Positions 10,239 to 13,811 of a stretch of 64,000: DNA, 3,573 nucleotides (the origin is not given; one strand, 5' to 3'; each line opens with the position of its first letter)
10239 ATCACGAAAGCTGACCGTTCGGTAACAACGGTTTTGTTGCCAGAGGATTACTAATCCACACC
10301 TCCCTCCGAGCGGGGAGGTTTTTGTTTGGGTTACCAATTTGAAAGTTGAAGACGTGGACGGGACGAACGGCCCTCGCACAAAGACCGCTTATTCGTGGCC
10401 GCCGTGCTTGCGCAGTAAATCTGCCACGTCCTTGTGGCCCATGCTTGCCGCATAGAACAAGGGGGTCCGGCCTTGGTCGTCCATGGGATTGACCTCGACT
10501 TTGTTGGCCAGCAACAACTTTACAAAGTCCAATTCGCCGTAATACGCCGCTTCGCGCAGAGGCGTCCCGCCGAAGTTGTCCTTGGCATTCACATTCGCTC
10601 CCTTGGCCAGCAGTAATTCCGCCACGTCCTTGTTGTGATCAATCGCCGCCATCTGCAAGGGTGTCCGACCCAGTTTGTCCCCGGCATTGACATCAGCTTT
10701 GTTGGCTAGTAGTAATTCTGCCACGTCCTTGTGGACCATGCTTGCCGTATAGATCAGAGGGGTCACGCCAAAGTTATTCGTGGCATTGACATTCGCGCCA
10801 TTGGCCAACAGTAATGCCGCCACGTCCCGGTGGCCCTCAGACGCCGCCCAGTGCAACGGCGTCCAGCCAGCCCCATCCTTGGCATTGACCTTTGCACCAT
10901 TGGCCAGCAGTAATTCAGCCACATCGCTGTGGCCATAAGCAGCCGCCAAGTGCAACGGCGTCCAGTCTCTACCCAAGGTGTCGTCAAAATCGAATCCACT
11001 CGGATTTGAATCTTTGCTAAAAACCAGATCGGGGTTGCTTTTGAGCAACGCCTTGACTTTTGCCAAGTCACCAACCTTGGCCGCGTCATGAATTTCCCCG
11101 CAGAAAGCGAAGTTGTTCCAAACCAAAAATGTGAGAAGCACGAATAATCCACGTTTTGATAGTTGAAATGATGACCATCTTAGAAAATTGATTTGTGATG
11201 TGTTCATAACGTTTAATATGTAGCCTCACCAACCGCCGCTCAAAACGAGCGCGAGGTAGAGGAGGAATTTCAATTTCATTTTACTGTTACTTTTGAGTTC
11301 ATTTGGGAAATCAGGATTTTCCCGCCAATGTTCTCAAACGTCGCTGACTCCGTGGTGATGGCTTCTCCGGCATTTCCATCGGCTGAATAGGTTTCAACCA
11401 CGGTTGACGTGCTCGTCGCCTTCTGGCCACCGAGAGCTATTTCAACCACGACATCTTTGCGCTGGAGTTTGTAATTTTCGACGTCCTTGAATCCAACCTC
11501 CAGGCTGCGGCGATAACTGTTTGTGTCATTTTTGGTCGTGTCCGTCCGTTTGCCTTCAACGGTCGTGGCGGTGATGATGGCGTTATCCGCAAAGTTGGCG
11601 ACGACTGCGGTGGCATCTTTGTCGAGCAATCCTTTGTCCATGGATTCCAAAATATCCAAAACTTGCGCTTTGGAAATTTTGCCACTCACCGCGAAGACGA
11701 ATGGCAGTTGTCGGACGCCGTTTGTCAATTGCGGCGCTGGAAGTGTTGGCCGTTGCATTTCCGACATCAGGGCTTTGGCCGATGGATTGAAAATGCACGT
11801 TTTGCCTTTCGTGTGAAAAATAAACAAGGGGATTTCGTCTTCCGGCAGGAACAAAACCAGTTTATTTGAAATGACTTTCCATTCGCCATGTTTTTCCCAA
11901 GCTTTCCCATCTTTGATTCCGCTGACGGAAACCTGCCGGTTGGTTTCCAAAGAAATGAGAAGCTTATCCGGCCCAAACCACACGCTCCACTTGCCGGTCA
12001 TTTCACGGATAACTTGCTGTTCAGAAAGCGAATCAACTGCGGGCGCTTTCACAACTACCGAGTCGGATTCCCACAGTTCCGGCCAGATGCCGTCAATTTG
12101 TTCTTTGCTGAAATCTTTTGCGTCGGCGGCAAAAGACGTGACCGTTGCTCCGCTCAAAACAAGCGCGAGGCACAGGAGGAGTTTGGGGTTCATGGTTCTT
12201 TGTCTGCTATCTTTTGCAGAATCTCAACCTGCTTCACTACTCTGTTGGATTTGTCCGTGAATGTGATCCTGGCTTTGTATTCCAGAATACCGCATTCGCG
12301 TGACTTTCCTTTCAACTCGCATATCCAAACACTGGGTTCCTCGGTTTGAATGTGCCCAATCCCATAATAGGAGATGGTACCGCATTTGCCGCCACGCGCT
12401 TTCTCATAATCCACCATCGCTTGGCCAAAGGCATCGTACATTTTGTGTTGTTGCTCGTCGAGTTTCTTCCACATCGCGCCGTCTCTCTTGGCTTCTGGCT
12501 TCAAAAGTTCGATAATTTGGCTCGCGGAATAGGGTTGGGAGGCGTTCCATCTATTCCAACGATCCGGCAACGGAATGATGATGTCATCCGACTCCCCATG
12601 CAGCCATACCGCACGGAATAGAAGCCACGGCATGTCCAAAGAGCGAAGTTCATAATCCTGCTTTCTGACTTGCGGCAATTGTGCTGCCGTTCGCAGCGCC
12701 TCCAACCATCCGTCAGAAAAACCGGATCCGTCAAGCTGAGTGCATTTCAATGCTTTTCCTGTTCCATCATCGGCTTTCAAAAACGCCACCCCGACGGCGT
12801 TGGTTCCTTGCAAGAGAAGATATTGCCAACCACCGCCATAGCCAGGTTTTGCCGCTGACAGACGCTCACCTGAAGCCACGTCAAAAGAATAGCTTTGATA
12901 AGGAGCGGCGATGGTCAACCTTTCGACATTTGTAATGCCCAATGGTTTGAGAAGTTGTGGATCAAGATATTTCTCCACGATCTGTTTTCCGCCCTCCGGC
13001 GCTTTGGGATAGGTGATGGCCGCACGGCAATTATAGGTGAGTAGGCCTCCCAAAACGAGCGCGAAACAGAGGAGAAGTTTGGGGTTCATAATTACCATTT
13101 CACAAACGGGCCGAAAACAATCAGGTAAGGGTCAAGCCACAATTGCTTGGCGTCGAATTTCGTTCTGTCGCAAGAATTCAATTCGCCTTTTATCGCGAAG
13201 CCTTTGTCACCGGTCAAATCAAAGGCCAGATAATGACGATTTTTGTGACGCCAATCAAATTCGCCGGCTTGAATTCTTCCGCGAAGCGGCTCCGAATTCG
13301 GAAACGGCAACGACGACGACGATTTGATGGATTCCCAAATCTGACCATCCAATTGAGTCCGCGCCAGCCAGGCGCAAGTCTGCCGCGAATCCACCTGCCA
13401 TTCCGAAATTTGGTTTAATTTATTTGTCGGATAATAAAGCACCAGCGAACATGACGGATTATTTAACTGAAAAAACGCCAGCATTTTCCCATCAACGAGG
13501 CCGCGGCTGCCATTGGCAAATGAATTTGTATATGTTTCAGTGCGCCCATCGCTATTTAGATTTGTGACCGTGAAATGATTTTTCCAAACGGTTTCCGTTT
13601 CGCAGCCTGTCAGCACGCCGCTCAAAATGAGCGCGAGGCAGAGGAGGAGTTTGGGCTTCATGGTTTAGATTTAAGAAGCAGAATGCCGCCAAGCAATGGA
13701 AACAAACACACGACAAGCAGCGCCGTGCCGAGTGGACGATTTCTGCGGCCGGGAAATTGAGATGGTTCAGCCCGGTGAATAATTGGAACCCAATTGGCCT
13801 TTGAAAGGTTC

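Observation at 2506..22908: A ~45-nt signal-peptide cassette conserved at nucleotide level heads about 17 otherwise unrelated genes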

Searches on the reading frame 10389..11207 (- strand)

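Call 8: search_protein_families(library=pfam, max_evalue=0.01, proteins=[window:10389-11207:-])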
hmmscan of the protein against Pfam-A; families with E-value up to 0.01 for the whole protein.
window:10389-11207:- (272 aa): 7 families
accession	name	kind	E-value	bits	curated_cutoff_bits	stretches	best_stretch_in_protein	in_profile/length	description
PF00023.36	Ank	-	3.7e-52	171.8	21.1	6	114-145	2-33/33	Ankyrin repeat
PF12796.13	Ank_2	-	1.6e-50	170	27.3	3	39-144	1-90/90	Ankyrin repeats (3 copies)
PF13637.12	Ank_4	-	2.3e-50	167.9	22.7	6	219-265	3-49/50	Ankyrin repeats (many copies)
PF13857.12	Ank_5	-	9e-39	131.5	27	5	79-119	13-54/56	Ankyrin repeats (many copies)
PF13606.12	Ank_3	-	8.8e-36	117.8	22.3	4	114-142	2-30/30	Ankyrin repeat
PF24521.3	Ank_KRIT1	-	2.5e-12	47.2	80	0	117-202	21-107/149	KRIT1 ankyrin-repeats domain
PF23745.1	ANK_LRRK2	-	1.5e-05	25.3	27.5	0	173-235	24-86/130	LRRK2 ANK repeat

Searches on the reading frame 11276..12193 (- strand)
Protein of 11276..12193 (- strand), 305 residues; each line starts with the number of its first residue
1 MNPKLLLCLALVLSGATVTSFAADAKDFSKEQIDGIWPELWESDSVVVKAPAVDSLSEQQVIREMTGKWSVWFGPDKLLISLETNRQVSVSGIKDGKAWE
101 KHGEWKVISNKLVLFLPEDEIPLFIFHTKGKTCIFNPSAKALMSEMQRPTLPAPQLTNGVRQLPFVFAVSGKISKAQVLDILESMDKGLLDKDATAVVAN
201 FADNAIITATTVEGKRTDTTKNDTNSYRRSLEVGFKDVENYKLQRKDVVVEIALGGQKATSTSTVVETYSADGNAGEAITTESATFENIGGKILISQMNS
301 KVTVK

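Call 8: search_protein_families(library=pfam, max_evalue=0.01, proteins=[window:11276-12193:-])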
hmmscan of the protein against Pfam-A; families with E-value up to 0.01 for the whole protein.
window:11276-12193:- (305 aa): 0 families

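Call 11: find_encoding_contigs(protein=window:11276-12193:-, flank=10000, max_places=10)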
Protein window:11276-12193:- (305 aa): no gene with exactly this product is on record in the collection.

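Call 46: search_protein_families(library=ncbifam, max_evalue=0.01, proteins=[window:11276-12193:-])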
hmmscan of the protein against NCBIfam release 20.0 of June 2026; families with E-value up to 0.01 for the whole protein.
window:11276-12193:- (305 aa): 0 families

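Call 72: search_solved_structures(query=window:11276-12193:-, max_evalue=0.1)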
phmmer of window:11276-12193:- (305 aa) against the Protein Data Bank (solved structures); distinct sequences matched with E-value up to 0.1: 2.
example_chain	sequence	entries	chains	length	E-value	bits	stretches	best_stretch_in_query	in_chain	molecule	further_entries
9jub_B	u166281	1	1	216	0.076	15.4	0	189-262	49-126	Heavy chain of 79C11Fab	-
8zxw_H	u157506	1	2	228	0.099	15.1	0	139-185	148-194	Fab, heavy chain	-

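Call 77: find_homologous_proteins(query=window:11276-12193:-, max_evalue=0.001)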
Query window:11276-12193:- (305 aa): 27 proteins with E <= 0.001 among 1763 candidates.
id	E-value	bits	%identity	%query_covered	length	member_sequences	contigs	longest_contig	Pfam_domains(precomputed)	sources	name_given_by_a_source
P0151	5.1e-154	530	81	100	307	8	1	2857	-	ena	-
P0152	7.2e-152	523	98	80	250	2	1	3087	-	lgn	-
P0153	8.6e-126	437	68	100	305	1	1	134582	-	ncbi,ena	-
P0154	1.6e-114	400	64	94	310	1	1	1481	-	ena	-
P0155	3.0e-101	356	58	100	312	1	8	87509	-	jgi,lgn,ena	jgi:hypothetical protein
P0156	2.1e-99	350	57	99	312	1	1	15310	-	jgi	jgi:hypothetical protein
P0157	3.8e-97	343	55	95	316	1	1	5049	-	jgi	jgi:hypothetical protein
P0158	2.1e-94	334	56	100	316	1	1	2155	-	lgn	-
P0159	1.6e-93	331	57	93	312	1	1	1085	-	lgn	-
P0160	1.3e-91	325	53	100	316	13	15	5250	-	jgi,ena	jgi:hypothetical protein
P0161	1.4e-91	325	53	95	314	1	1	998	-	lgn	-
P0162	2.7e-90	320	53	100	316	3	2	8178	-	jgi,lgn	jgi:hypothetical protein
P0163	3.0e-90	320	54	93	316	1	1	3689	-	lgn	-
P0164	5.1e-90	320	54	100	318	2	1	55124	-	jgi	jgi:hypothetical protein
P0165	2.7e-89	317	55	94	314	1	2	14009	-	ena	-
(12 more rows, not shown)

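Call 80: find_encoding_contigs(protein=P0153, flank=10000, max_places=3)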
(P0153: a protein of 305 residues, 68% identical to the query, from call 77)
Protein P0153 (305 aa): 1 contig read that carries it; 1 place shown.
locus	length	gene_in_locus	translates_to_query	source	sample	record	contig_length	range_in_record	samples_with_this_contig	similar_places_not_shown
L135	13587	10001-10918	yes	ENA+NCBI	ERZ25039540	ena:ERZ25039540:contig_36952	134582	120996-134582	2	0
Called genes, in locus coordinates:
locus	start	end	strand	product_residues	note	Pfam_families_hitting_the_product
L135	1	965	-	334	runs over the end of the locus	PF08240:ADH_N, PF00107:ADH_zinc_N, PF13602:ADH_zinc_N_2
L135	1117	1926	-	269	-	PF05988:DUF899, PF00578:AhpC-TSA (faint)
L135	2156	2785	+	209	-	PF01914:MarC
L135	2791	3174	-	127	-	PF01597:GCV_H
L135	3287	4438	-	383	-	PF01571:GCV_T, PF08669:GCV_T_C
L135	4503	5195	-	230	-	PF00175:NAD_binding_1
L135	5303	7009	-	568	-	PF27525:LAM55_pectate-like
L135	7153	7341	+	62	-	-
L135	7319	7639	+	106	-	PF02452:PemK_toxin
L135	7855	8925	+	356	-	-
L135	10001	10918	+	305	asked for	-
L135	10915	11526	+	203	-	-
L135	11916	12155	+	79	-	PF04255:DUF433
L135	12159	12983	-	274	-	-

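Call 87: find_encoding_contigs(protein=P0155, flank=10000, max_places=3)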
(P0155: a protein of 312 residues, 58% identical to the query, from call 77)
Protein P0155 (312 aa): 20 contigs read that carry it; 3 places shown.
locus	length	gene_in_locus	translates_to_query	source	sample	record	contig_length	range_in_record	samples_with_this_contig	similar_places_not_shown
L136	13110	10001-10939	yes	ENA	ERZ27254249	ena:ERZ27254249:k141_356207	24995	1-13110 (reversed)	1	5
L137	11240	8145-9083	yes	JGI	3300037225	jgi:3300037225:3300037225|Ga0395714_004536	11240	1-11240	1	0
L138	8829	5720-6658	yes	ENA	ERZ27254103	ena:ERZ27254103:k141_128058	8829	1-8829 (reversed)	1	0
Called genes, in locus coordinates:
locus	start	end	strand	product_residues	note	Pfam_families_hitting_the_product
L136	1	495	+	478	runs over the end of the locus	PF00672:HAMP, PF00512:HisKA, PF13581:HATPase_c_2 (weak), PF02518:HATPase_c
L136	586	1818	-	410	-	PF04055:Radical_SAM, PF06969:HemN_C (weak)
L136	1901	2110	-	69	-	PF00313:CSD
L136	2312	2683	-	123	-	-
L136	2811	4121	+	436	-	PF00092:VWA, PF13519:VWA_2, PF13768:VWA_3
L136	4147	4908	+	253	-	PF04402:SIMPL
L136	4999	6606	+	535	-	-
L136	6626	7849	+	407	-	PF00079:Serpin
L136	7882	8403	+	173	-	-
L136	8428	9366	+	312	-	-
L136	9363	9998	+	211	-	-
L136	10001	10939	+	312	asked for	-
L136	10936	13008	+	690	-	PF00512:HisKA, PF02518:HATPase_c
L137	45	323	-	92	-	PF00313:CSD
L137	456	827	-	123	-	-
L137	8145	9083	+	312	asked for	-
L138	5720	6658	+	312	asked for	-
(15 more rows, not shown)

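Call 88: find_encoding_contigs(protein=P0164, flank=10000, max_places=2)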
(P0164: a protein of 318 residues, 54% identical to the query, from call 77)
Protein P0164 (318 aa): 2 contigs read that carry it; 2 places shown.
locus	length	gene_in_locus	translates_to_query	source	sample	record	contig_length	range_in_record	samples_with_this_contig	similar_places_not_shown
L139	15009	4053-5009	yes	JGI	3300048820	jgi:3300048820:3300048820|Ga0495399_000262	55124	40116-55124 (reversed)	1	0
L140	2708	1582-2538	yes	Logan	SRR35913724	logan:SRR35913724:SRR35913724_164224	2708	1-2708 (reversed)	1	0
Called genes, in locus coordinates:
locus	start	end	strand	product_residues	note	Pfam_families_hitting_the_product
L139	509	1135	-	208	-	-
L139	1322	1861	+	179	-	-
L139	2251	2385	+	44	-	-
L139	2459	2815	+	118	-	-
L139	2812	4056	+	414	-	PF24807:WD40_CDC20-Fz (faint), PF25171:Beta-prop_WDR36-Utp21_1st (faint), PF23414:Beta-prop_EML_2 (faint), PF24805:EIF3I (faint), PF24814:WD40_Prp19 (faint), PF25173:Beta-prop_WDR3_1st (faint), PF25174:Beta-prop_THOC3, PF23381:Beta-prop_IFT122_1st (weak), +4 more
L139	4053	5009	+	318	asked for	-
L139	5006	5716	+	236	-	-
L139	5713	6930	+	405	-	PF14903:WG_beta_rep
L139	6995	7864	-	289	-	PF05935:Arylsulfotrans (faint)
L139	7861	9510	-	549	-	-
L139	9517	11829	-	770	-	-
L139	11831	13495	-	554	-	-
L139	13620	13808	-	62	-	-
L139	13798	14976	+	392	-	PF07470:Glyco_hydro_88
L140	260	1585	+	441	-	PF24807:WD40_CDC20-Fz (faint), PF25171:Beta-prop_WDR36-Utp21_1st (faint), PF23381:Beta-prop_IFT122_1st (weak), PF23414:Beta-prop_EML_2 (faint), PF24805:EIF3I (faint), PF24814:WD40_Prp19 (faint), PF25173:Beta-prop_WDR3_1st (faint), PF25174:Beta-prop_THOC3, +4 more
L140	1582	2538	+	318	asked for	-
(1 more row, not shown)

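Call 89: predict_structure(alignment_id=A3)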
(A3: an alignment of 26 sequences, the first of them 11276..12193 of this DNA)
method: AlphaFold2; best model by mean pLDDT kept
length: 305 residues; sequences in the alignment: 26
mean_pLDDT: 69.3   pTM: 0.45
mean pLDDT of the five models: 69.3, 60.4, 55.4, 49.8, 42.8
residues with pLDDT >= 90: 29; 70-90: 168; 50-70: 40; < 50: 68
segments of 3 or more residues with pLDDT < 50: 1-23, 151-164, 203-233
pLDDT, mean of each block of 10 residues (from residue 1): 37 31 60 85 70 90 84 81 81 72 88 84 89 87 84 32 59 82 72 58 38 29 42 59 83 84 81 79 82 75 70
secondary structure, 60 per line:
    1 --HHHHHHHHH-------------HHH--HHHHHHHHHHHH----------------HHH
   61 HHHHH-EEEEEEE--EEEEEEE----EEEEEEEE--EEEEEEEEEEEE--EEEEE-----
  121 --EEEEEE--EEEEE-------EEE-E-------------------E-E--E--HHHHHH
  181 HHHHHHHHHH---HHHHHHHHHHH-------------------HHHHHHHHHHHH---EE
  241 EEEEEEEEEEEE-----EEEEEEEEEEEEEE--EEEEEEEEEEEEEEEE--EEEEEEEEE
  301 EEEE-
elements in order: H3-11 H30-41 H58-65 E67-73 E76-82 E87-94 E97-108 E111-115 E123-128 E131-135 E143-145 H175-190 H194-204 H224-235 E239-252 E258-271 E274-289 E292-304

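Call 91: fold_search(model_id=the predicted structure, library=pdb)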
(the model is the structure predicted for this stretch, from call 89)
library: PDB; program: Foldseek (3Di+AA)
matches with E <= 10: 1240; with E <= 0.001: 3
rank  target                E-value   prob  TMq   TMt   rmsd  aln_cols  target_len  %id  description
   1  7sjy_B                2.7e-06  1.00  0.30  0.29  18.3       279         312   14  Crystal structure of Clostridium thermocellum RsgI9 S1C-NTF2 bi-domain (released 2022-03-02)
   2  7sjy_A                4.4e-06  1.00  0.30  0.29  18.2       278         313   14  Crystal structure of Clostridium thermocellum RsgI9 S1C-NTF2 bi-domain (released 2022-03-02)
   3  3ef8_A                7.6e-04  1.00  0.33  0.62   3.6       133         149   10  Crystal structure of Putative Scytalone Dehydratase (YP_496742.1) from NOVOSPHINGOBIUM AROMATICIVORANS DSM 12444 at 1. (released 2008-09-30)
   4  3s5c_B                1.2e-03  1.00  0.34  0.65   3.8       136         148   12  Crystal Structure of a Hexachlorocyclohexane dehydrochlorinase (LinA) Type2 (released 2012-05-23)
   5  7c5y_B                1.2e-03  1.00  0.30  0.20  15.8       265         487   15  Crystal structure of the iota-carbonic anhydrase from eukaryotic microalga complexed with iodide (released 2021-04-28)
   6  2w2c_H                1.3e-03  1.00  0.30  0.62   4.6       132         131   13  STRUCTURE OF THE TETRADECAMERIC OLIGOMERISATION DOMAIN OF CALCIUM- CALMODULIN DEPENDENT PROTEIN KINASE II DELTA (released 2008-12-23)
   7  8uqf_B                1.4e-03  1.00  0.32  0.68   4.1       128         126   12  Crystal structure of designed cortisol-binding protein hcy129_mpnn5 (released 2024-11-20)
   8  7c5x_B                1.4e-03  1.00  0.30  0.20  15.9       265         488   14  Crystal structure of the iota-carbonic anhydrase from eukaryotic microalga complexed with bicarbonate (released 2021-04-28)
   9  2w2c_K                1.5e-03  1.00  0.29  0.61   5.3       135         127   13  STRUCTURE OF THE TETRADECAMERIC OLIGOMERISATION DOMAIN OF CALCIUM- CALMODULIN DEPENDENT PROTEIN KINASE II DELTA (released 2008-12-23)
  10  3d9r_D                1.5e-03  1.00  0.30  0.62   3.9       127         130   13  Crystal structure of ketosteroid isomerase-like protein (YP_049581.1) from ERWINIA CAROTOVORA ATROSEPTICA SCRI1043 at  (released 2008-07-01)
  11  4l8p                  1.7e-03  1.00  0.31  0.52   4.4       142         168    9  Crystal structure of a bile-acid 7-alpha dehydratase (CLOHIR_00079) from Clostridium hiranonis DSM 13275 at 1.60 A resol (released 2013-08-21)
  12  2w2c_C                1.7e-03  1.00  0.30  0.62   4.8       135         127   14  STRUCTURE OF THE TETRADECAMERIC OLIGOMERISATION DOMAIN OF CALCIUM- CALMODULIN DEPENDENT PROTEIN KINASE II DELTA (released 2008-12-23)
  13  7ury_G                1.8e-03  1.00  0.30  0.64   4.8       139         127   12  Tetradecameric hub domain of CaMKII beta (released 2022-05-11)
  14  5ien_B                1.8e-03  1.00  0.28  0.60   5.3       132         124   14  Structure of CDL2.2, a computationally designed Vitamin-D3 binder (released 2017-03-01)
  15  1ogz                  1.8e-03  1.00  0.27  0.55   5.1       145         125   16  Crystal Structure Of 5-3-Ketosteroid Isomerase Mutants P39A Complexed With Equilenin From Pseudomonas Testosteroni (released 2003-09-04)
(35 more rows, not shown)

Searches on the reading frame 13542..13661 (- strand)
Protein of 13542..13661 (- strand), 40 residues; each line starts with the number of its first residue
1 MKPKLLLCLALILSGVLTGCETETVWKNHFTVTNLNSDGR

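Call 48: find_homologous_proteins(query=window:13542-13661:-, max_evalue=10)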
Query seq(40 aa): no candidate shares three 5-residue words with the query. No homologue found.

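Call 57: search_protein_representatives(alignment_id=A2)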
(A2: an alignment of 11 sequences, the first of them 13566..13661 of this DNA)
Query: 11 sequences, 32 profile positions. Proteins with E-value up to 0.001 (for the whole library): 287; up to 1e-10: 4; up to 1e-30: 0. The best 150 are listed.
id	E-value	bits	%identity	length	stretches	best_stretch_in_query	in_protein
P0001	3.1e-16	75.0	-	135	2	1-26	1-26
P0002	3.3e-12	62.1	-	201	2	2-24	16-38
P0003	2.9e-11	59.1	-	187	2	1-30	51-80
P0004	5.8e-11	58.1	-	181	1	1-29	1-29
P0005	7.6e-10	54.5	-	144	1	1-26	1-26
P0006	8.3e-10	54.4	-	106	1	1-25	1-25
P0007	1.3e-09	53.7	-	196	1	1-28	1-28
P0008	1.9e-09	53.2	-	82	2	1-15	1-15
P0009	2.0e-09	53.2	-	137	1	1-25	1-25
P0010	2.2e-09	53.1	-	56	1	1-27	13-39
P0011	2.6e-09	52.8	-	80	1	1-28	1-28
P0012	2.9e-09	52.7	-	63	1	1-27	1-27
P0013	3.0e-09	52.6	-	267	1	1-29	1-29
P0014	3.7e-09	52.3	-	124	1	1-31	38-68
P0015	3.9e-09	52.2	-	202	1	1-27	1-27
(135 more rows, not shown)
